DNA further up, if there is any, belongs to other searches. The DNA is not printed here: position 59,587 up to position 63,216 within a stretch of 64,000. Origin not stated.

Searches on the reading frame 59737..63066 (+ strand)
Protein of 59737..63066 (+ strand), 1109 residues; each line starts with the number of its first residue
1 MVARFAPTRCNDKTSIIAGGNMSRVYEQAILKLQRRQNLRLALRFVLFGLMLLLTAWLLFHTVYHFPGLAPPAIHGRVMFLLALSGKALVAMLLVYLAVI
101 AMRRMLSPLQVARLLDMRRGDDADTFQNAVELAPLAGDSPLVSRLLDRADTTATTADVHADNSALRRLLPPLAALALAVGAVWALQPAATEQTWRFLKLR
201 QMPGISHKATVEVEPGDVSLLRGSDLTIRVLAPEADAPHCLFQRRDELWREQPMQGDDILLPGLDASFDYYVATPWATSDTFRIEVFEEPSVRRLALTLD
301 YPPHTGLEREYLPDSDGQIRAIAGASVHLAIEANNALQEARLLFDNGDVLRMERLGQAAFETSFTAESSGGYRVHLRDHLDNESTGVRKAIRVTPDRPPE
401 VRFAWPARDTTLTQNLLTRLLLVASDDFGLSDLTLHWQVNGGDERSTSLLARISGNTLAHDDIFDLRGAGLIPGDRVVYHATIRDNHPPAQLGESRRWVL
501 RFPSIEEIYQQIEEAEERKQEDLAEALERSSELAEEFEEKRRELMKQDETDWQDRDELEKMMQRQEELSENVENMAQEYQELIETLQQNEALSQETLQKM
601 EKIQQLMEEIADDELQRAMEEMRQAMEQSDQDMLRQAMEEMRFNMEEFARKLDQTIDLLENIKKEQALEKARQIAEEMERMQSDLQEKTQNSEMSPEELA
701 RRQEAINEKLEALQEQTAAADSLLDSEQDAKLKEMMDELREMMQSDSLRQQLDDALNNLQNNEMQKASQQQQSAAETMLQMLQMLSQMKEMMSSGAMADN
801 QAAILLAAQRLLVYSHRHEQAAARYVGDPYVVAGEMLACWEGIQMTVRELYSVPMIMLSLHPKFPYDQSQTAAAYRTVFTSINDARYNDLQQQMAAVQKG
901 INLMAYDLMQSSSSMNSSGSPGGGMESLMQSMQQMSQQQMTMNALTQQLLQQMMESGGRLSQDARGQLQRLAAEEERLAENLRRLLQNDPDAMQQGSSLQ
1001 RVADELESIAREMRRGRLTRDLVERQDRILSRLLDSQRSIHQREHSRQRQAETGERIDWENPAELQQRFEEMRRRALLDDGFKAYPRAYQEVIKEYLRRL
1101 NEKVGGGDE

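Call 61: find_encoding_contigs(protein=window:59737-63066:+, flank=10000, max_places=3)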
Protein window:59737-63066:+ (1109 aa): no gene with exactly this product is on record in the collection.

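Call 62: find_encoding_contigs(protein=window:59800-63066:+, flank=10000, max_places=3)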
Protein window:59800-63066:+ (1088 aa): 3 contigs read that carry it; 2 places shown.
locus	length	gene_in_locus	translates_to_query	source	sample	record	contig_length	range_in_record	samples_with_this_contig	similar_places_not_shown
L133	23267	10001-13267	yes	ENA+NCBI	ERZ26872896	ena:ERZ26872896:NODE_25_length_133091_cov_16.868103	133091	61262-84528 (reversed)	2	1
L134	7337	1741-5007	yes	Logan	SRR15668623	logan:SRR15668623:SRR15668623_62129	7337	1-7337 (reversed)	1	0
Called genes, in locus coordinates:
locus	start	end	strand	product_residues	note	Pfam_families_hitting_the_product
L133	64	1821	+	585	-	PF01293:PEPCK_ATP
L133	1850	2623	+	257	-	PF01026:TatD_DNase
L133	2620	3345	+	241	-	PF00899:ThiF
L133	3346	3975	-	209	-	PF13707:RloB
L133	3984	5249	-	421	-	PF02463:SMC_N (faint), PF13304:AAA_21, PF13175:AAA_15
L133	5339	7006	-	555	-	PF02690:Na_Pi_cotrans, PF01895:PhoU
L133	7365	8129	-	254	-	-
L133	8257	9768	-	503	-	-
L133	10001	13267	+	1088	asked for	-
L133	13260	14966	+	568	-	PF13428:TPR_14 (faint)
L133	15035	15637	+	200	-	-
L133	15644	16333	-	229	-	-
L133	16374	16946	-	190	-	-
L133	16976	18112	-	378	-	PF01384:PHO4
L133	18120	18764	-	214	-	PF01865:PhoU_div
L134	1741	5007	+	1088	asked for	-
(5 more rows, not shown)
